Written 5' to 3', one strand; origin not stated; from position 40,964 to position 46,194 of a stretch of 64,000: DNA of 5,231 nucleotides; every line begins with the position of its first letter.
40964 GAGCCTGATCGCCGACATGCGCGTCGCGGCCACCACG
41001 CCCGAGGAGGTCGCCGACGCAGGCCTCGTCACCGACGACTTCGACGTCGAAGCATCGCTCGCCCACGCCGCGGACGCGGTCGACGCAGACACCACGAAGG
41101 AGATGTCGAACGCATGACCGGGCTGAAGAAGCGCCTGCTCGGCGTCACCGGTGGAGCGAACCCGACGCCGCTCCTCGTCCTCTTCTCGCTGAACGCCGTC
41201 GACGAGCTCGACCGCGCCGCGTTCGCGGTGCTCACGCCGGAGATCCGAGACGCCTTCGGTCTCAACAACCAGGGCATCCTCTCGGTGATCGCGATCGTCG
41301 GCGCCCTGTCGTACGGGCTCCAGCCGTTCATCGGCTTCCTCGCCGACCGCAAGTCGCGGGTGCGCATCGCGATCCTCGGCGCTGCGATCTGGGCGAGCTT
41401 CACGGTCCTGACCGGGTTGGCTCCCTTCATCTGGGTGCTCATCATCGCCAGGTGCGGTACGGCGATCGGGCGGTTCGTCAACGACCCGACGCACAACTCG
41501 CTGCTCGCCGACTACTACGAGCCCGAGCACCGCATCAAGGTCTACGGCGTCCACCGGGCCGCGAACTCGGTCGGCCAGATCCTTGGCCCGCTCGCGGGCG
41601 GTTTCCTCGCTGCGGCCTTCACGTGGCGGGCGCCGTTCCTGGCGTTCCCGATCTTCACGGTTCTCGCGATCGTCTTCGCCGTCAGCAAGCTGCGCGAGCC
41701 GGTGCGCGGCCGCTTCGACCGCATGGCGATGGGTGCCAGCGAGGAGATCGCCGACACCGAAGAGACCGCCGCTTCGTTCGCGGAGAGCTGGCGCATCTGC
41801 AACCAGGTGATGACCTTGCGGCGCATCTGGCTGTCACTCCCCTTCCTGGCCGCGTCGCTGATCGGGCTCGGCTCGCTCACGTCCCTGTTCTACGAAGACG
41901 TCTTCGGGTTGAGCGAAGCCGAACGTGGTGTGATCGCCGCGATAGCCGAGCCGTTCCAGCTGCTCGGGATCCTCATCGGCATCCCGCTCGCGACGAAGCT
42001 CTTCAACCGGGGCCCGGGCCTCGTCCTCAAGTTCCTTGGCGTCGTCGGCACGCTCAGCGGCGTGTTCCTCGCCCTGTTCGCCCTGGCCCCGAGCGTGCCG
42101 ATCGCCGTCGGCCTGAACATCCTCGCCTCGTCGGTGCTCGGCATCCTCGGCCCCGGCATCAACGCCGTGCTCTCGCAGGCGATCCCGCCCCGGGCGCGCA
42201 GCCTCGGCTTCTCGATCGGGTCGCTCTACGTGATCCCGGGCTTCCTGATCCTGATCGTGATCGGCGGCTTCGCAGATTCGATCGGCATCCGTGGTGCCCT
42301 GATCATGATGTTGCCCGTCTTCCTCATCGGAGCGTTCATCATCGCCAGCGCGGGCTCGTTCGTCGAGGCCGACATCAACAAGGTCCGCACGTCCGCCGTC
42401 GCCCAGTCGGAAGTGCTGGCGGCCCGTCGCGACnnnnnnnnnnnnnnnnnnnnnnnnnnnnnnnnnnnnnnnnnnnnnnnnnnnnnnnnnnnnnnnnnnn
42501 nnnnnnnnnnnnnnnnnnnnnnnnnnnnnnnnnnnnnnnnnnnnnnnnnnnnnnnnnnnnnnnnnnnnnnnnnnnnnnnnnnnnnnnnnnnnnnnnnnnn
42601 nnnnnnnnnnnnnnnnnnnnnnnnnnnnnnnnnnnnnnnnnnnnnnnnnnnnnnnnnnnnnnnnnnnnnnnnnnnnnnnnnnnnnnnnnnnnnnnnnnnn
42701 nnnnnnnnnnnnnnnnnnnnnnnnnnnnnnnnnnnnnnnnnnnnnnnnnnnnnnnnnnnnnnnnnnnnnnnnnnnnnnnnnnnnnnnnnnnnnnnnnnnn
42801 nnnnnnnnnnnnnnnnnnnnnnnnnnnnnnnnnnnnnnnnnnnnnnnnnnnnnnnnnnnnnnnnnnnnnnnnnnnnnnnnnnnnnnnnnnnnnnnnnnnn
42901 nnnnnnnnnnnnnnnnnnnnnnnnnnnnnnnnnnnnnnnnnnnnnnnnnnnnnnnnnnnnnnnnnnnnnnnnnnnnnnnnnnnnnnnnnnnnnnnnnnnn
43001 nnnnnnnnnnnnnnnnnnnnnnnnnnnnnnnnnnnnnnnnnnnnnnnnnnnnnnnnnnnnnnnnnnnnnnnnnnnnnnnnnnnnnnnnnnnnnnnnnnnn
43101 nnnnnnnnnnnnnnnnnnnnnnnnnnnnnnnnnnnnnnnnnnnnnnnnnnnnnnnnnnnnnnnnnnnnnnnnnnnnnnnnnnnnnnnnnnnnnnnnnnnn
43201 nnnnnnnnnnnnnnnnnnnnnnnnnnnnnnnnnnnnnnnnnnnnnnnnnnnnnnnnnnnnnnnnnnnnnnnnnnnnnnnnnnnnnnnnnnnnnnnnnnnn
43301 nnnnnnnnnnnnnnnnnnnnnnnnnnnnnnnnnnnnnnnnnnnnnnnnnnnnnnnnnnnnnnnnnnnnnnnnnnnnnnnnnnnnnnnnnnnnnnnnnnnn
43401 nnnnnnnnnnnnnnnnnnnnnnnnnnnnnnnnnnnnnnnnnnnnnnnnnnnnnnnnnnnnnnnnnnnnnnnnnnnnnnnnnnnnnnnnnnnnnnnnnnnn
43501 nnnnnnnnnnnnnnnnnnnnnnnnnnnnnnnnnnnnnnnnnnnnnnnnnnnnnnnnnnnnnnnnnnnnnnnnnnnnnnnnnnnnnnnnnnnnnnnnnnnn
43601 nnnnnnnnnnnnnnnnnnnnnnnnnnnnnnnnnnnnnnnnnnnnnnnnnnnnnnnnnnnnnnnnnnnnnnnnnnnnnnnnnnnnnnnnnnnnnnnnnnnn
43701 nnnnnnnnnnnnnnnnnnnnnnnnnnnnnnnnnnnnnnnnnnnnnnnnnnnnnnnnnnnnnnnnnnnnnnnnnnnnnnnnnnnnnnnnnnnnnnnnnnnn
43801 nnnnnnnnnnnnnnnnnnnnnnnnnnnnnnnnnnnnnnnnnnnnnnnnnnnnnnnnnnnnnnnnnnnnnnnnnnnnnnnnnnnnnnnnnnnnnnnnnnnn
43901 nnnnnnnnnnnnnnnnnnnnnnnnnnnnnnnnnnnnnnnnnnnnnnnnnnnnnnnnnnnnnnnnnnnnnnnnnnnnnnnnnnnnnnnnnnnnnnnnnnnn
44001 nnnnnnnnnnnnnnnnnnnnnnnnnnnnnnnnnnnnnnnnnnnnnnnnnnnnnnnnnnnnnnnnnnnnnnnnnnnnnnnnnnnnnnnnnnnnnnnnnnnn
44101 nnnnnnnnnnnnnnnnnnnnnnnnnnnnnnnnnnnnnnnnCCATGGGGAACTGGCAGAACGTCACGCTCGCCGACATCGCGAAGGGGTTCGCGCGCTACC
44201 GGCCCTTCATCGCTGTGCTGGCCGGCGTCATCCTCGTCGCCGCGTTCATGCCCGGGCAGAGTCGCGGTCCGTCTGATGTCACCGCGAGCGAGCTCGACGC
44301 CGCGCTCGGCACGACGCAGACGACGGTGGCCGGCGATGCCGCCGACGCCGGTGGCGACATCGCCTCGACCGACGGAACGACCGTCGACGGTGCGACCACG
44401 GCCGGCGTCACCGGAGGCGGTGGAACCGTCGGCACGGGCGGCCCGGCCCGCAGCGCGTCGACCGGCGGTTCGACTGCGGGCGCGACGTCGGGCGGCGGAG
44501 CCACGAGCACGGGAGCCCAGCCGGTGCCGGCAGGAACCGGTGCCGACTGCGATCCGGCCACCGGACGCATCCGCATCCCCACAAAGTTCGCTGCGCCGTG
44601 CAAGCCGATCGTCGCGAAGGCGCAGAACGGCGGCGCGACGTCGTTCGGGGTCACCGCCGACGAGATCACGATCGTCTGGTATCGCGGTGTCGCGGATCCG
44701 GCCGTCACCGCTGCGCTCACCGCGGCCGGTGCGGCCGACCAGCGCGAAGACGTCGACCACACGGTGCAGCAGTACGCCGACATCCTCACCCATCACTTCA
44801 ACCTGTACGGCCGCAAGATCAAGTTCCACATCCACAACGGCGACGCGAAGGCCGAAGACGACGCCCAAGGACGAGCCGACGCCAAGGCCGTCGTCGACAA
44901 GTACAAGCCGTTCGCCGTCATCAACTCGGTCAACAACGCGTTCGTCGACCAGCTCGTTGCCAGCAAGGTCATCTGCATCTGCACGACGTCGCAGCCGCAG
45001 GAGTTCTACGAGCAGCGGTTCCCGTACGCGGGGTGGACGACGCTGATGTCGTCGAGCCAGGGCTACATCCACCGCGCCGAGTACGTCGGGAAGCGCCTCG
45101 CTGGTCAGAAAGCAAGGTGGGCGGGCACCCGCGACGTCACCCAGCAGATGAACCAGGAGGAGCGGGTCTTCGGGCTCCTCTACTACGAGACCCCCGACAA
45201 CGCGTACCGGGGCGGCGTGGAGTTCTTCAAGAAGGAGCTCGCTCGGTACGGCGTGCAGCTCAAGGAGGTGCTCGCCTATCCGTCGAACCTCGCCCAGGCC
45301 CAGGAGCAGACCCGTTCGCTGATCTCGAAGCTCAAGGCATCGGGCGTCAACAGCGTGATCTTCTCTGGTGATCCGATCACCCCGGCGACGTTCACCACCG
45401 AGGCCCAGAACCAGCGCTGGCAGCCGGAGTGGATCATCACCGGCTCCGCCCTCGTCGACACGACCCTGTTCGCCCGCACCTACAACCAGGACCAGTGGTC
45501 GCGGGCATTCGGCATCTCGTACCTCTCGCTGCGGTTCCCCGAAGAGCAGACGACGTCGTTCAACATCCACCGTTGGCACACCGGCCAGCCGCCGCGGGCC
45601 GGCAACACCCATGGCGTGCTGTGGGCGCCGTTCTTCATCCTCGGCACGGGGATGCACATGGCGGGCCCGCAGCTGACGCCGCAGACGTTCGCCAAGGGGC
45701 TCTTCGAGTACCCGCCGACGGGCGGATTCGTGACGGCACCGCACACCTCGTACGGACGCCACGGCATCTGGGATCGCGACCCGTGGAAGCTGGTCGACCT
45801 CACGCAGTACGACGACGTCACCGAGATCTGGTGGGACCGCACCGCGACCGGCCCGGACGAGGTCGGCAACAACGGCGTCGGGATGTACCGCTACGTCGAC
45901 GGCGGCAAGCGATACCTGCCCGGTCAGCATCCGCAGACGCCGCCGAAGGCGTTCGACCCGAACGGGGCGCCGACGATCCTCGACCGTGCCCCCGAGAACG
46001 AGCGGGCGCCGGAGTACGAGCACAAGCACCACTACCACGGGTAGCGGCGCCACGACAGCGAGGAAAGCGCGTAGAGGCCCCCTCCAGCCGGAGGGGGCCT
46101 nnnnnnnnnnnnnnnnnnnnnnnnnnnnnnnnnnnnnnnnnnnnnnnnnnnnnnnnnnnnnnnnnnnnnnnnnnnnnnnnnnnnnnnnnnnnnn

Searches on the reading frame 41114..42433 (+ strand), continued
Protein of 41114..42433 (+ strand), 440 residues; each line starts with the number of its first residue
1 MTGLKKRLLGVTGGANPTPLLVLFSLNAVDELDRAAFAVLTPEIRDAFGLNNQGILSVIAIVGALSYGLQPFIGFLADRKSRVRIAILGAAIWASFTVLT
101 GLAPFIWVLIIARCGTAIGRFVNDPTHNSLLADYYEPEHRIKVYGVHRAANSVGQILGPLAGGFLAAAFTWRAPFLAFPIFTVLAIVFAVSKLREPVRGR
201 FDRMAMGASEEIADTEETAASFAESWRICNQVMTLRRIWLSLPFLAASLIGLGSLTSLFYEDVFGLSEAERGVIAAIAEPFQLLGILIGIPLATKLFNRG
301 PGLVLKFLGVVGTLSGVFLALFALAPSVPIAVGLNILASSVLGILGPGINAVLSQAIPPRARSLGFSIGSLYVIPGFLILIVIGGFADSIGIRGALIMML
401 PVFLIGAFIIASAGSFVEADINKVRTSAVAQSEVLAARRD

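Call 75: search_protein_families(library=ncbifam, proteins=[window:41114-42433:+], max_evalue=0.01)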
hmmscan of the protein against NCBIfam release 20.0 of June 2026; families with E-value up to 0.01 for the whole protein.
window:41114-42433:+ (440 aa): 45 families (the best 25 are shown)
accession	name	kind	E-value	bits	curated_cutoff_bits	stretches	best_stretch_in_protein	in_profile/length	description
TIGR00880.1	2_A_01_02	superfamily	6.5e-20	71.7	131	1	59-190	4-135/141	multidrug resistance protein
TIGR00893.1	2A0114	subfamily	7.6e-20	71.2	395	1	32-410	8-395/399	D-galactonate transporter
TIGR00895.1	2A0115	subfamily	1.9e-18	66.6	418.55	1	23-199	22-198/398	aromatic acid/H+ symport family MFS transporter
NF000031.1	MFS_efflux_LmrA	exception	2.7e-13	49.4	850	1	26-183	39-198/484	lincomycin efflux MFS transporter Lmr(A)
TIGR00881.1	2A0104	subfamily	4.3e-13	49.1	407.75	1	32-239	9-219/379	phosphoglycerate transporter protein PgtP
TIGR00711.1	efflux_EmrB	subfamily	1.1e-12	47.5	230.2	1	32-198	16-185/485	DHA2 family efflux MFS transporter permease subunit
NF012174.0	tet_MFS_A_B_C_D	equivalog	1.5e-12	47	475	1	59-277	46-251/382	Tet(A)/Tet(B)/Tet(C) family tetracycline efflux MFS transporter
NF045486.1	tet_MFS_30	exception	1.9e-12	47.1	730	1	48-202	34-188/392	tetracycline efflux MFS transporter Tet(30)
NF008654.0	PRK11652.1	equivalog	2.7e-12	46.3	479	1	20-196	11-187/397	multidrug efflux MFS transporter EmrD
NF011571.1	PRK14995.1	subfamily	8.5e-12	44.6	701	1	32-188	20-178/493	SmvA family efflux MFS transporter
NF053757.1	BclibactTpBcbE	equivalog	9.3e-12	44.5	600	1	55-196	39-185/394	bacillibactin exporter BcbE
NF012177.1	tet_MFS_42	exception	1.9e-11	43.9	850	1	59-187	42-169/411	tetracycline efflux MFS transporter Tet(42)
NF007372.0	PRK09874.1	equivalog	5.3e-11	42.3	571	1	59-192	60-190/408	multidrug efflux MFS transporter MdtG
NF012169.0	qepA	equivalog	1e-10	40.9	1075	1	52-182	55-187/511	fluoroquinolone efflux MFS transporter QepA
NF008661.1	PRK11663.1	subfamily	2.8e-09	36.5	564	1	27-196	39-208/439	MFS transporter family glucose-6-phosphate receptor UhpC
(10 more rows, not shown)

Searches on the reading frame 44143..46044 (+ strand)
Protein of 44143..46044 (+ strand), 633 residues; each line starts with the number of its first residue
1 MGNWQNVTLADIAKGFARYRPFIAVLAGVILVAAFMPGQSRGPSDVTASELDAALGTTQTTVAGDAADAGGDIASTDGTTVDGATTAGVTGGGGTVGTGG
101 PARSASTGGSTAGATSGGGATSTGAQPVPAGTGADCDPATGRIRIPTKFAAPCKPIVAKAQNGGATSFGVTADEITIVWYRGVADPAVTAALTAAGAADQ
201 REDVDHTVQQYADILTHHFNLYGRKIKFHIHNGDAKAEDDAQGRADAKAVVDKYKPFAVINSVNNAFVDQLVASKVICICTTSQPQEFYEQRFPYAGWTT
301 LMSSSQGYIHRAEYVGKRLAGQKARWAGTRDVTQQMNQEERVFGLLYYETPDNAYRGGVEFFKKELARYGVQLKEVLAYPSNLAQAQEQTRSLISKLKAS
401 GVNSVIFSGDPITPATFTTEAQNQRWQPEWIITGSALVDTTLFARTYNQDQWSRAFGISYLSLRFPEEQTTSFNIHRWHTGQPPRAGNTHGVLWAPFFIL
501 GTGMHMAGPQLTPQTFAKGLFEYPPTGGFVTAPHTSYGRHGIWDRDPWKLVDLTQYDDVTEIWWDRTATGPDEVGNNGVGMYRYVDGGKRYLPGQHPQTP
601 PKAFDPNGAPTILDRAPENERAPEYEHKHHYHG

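Call 14: search_protein_families(library=pfam, proteins=[window:44143-46044:+], max_evalue=1)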
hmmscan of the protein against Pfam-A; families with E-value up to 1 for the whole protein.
window:44143-46044:+ (633 aa): 0 families

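Call 27: search_solved_structures(query=window:44143-46041:+, max_evalue=10)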
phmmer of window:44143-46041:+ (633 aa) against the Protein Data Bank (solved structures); distinct sequences matched with E-value up to 10: 2.
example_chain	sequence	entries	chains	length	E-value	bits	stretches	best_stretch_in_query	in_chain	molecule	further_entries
6hyg_A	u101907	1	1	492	3.2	9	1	89-155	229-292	IgHG1 and IgHG4 hybrid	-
6c62_A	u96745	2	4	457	7.4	7.8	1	99-164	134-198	Biuret hydrolase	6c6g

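Call 29: find_homologous_proteins(query=window:44143-46041:+, max_evalue=0.00001)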
Query window:44143-46041:+ (633 aa): 280 proteins with E <= 0.00001 among 8000 candidates; the best 120 are listed.
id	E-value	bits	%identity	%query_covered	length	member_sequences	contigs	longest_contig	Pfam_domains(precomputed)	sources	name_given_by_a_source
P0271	0.0e+0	1470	100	100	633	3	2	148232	-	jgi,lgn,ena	-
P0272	0.0e+0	1085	81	80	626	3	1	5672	-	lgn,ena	-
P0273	0.0e+0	1061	72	100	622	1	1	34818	-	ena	-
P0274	1.3e-267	907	62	100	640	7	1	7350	-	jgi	jgi:hypothetical protein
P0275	2.8e-266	903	62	100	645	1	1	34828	-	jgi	jgi:hypothetical protein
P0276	1.1e-265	901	62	100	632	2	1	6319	-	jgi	jgi:hypothetical protein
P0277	1.9e-263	894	62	100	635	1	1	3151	-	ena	-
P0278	4.2e-263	893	61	100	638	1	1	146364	-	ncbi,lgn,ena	-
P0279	2.4e-262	890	60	100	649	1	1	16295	-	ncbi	-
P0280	1.3e-260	884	62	99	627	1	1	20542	-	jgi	-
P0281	2.2e-256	870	61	100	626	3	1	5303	-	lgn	-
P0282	1.4e-255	868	61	100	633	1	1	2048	-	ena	-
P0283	3.2e-212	724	56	99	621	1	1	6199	-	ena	-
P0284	6.0e-212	724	53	100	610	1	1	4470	PF13458.13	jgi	jgi:hypothetical protein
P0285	1.5e-211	722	56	99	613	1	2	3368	-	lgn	-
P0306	1.9e-193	662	48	100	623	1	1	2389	PF13458.13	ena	-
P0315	1.3e-189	650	51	100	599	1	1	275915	PF13458.13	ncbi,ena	-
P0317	2.1e-187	642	56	77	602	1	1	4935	PF13458.13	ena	-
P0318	2.2e-187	642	50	100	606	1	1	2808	PF13458.13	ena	-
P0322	8.6e-186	637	50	100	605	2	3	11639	PF13458.13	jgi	jgi:hypothetical protein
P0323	1.1e-185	637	49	98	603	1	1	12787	PF13458.13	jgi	jgi:hypothetical protein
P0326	3.0e-184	632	51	97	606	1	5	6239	PF13458.13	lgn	-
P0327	3.4e-184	632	51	97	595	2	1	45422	PF13458.13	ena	-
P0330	6.1e-184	631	49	99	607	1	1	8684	PF13458.13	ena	-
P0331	6.1e-184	631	49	100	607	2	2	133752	PF13458.13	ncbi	-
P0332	8.2e-184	631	51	97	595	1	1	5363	PF13458.13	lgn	-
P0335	2.6e-183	629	49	100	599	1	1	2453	PF13458.13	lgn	-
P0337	4.1e-182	625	49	98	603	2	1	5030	PF13458.13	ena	-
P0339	1.4e-181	623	50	98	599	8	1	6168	PF13458.13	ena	-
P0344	1.1e-180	620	49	98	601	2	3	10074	PF13458.13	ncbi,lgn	-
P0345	2.4e-180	619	50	98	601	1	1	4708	PF13458.13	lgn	-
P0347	4.6e-180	618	49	98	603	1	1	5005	PF13458.13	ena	-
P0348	9.0e-180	617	57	79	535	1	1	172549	PF13458.13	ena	-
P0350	4.4e-179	615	48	96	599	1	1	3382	PF13458.13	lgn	-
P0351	5.9e-179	615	50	98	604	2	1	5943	PF13458.13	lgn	-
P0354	5.1e-178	611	50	98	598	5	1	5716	PF13458.13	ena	-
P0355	6.6e-178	611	47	100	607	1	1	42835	PF13458.13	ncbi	-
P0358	2.1e-177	609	49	100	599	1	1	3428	PF13458.13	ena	-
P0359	2.4e-177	609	48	99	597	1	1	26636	PF13458.13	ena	-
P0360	3.2e-177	609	54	78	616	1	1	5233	PF13458.13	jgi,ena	-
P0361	1.2e-176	607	49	97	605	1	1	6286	PF13458.13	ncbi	-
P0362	5.4e-176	605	48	98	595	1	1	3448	PF13458.13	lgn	-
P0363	1.2e-175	604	52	88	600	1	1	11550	PF13458.13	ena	-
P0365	5.3e-175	601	49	98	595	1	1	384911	PF00702.33,PF13458.13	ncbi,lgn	ncbi:MAG: hypothetical protein ACOYXM_12675 [Actinomycetota bacterium]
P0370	6.0e-174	598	47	98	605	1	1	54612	PF13458.13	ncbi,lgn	-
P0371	1.5e-173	597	48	100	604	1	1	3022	PF13458.13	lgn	-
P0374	2.7e-171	589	48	99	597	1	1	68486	PF13458.13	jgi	jgi:hypothetical protein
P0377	1.8e-170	586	48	96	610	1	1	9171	PF13458.13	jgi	jgi:hypothetical protein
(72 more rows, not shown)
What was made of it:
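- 44143..46044 (+): X633: membrane-anchored, divergent LIV-type substrate-binding protein (633 aa). N-terminal TM anchor with an R-Y-R-P motif, a Gly/Thr/Ala-rich spacer, then a domain of about 500 aa. Many homologues carry PF13458 Peripla_BP_6 (call 29).
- On HAAT / LIV-type ABC importer: Homologues carry PF13458 (call 29).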

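Call 42: predict_structure(alignment_id=A3)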
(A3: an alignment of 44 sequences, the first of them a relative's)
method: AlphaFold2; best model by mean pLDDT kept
length: 633 residues; sequences in the alignment: 44
mean_pLDDT: 83.9   pTM: 0.79
mean pLDDT of the five models: 83.9, 83.6, 81.7, 81.1, 80.4
residues with pLDDT >= 90: 418; 70-90: 105; 50-70: 34; < 50: 76
segments of 3 or more residues with pLDDT < 50: 36-46, 58-120
pLDDT, mean of each block of 10 residues (from residue 1): 59 68 77 56 49 59 32 28 27 24 29 35 75 90 94 91 95 98 85 84 97 96 96 93 98 98 94 97 89 94 92 96 96 95 94 84 95 96 91 98 94 92 97 77 92 95 92 95 94 95 97 97 93 94 92 95 96 91 96 94 94 94 88 63
secondary structure, 60 per line:
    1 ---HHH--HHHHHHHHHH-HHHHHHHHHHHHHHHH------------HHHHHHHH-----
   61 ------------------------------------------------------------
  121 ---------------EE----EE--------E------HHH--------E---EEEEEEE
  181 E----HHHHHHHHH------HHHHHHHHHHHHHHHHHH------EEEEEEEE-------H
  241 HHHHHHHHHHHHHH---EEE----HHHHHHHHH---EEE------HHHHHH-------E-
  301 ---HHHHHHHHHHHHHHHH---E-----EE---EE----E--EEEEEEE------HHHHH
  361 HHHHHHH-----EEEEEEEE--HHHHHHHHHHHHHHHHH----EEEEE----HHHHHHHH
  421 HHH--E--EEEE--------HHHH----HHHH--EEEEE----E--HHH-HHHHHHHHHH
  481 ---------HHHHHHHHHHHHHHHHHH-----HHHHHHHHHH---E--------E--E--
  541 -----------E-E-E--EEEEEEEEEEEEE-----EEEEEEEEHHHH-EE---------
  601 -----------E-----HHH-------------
elements in order: H9-18 H20-35 H48-55 E174-181 H186-194 H201-218 E225-232 H240-254 E258-260 H265-273 E277-279 H286-291 H304-319 E343-349 H356-367 E373-380 H383-399 E404-408 H413-423 E429-432 H441-444 H449-452 E455-459 H471-480 H490-507 H513-522 E559-571 E577-584 H585-588
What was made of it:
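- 44143..46044 (+): AF2 pLDDT 83.9 (call 42).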

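Call 44: fold_search(model_id=the predicted structure, library=pdb)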
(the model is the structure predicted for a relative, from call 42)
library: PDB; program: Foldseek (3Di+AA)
matches with E <= 10: 1763; with E <= 0.001: 679
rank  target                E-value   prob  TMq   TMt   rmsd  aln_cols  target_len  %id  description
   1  4mpt_A                2.1e-13  1.00  0.40  0.63   7.0       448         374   12  Crystal Structure of Periplasmic binding Protein Type 1 from Bordetella pertussis Tohama I (released 2013-12-11)
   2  4q6b                  5.6e-13  1.00  0.37  0.63   7.7       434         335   14  Crystal Structure of ABC Transporter Substrate-Binding Protein fromDesulfitobacterium hafniense complex with Leu (released 2014-07-02)
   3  4mlc                  5.9e-13  1.00  0.35  0.60   9.7       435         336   14  ABC Transporter Substrate-Binding Protein fromDesulfitobacterium hafniense (released 2013-09-18)
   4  4q6w_B                7.5e-13  1.00  0.42  0.66   5.8       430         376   12  Crystal Structure of Periplasmic Binding Protein type 1 from Bordetella pertussis Tohama I complexed with 3-Hydroxy Be (released 2014-07-02)
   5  4q6w_A                2.5e-12  1.00  0.42  0.65   5.9       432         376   13  Crystal Structure of Periplasmic Binding Protein type 1 from Bordetella pertussis Tohama I complexed with 3-Hydroxy Be (released 2014-07-02)
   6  4n0q_A                3.8e-12  1.00  0.39  0.66   8.2       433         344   14  Crystal Structure of an ABC transporter, substrate-binding protein from Brucella melitensis 16M in complex with L-Leuc (released 2013-11-06)
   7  4eyg_A                4.5e-12  1.00  0.42  0.67   6.0       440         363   11  Crystal structure of solute binding protein of ABC transporter from Rhodopseudomonas palustris BisB5 in complex with v (released 2012-05-30)
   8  4n0q_B                4.5e-12  1.00  0.40  0.67   5.8       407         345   14  Crystal Structure of an ABC transporter, substrate-binding protein from Brucella melitensis 16M in complex with L-Leuc (released 2013-11-06)
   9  4evs                  5.4e-12  1.00  0.43  0.69   5.5       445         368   12  Crystal structure of ABC transporter from R. palustris - solute binding protein (RPA0985) in complex with 4-hydroxybenzo (released 2012-05-23)
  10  3hut                  7.2e-12  1.00  0.37  0.61   6.3       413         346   12  Crystal structure of a putative branched-chain amino acid ABC transporter from Rhodospirillum rubrum (released 2009-06-30)
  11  4ey3                  9.1e-12  1.00  0.41  0.67   6.4       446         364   11  Crystal structure of solute binding protein of ABC transporter in complex with p-hydroxybenzoic acid (released 2012-05-30)
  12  4eyg_B                1.1e-11  1.00  0.42  0.67   6.0       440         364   11  Crystal structure of solute binding protein of ABC transporter from Rhodopseudomonas palustris BisB5 in complex with v (released 2012-05-30)
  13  3td9                  1.1e-11  1.00  0.36  0.60   9.7       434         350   12  Crystal structure of a Leucine binding protein LivK (TM1135) from Thermotoga maritima MSB8 at 1.90 A resolution (released 2011-09-07)
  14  4xaq_A                1.7e-11  1.00  0.42  0.57   7.6       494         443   10  mGluR2 ECD and mGluR3 ECD with ligands (released 2015-02-04)
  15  4n03                  1.8e-11  1.00  0.42  0.63   6.1       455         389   12  Fatty acid ABC transporter substrate-binding protein from Thermomonospora curvata (released 2013-10-16)
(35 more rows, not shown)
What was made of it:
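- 44143..46044 (+): Foldseek top hits are all type-I LIV, aromatic-acid or fatty-acid binding proteins, E about 1e-13, prob 1.0 (call 44).
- On HAAT / LIV-type ABC importer: The fold is met: Foldseek E about 1e-13, prob 1.0, to LIV-type binding proteins (call 44). Structural neighbours of the binding protein bind Leu, aromatic acids or fatty acids (call 44).
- The X633 fold matches LIV-type binding proteins (calls 42, 44), and its homologues carry PF13458 (call 29).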

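Call 75: search_protein_families(library=ncbifam, proteins=[window:44143-46041:+], max_evalue=0.01)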
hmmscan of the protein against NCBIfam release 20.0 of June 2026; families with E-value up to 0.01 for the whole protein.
window:44143-46041:+ (633 aa): 0 families
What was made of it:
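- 44143..46044 (+): No Pfam or NCBIfam hit for this protein itself (calls 14, 75).
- Tried and rejected: Sequence searches of X633 against PDB, Pfam and NCBIfam all gave nothing (calls 27, 14, 75).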
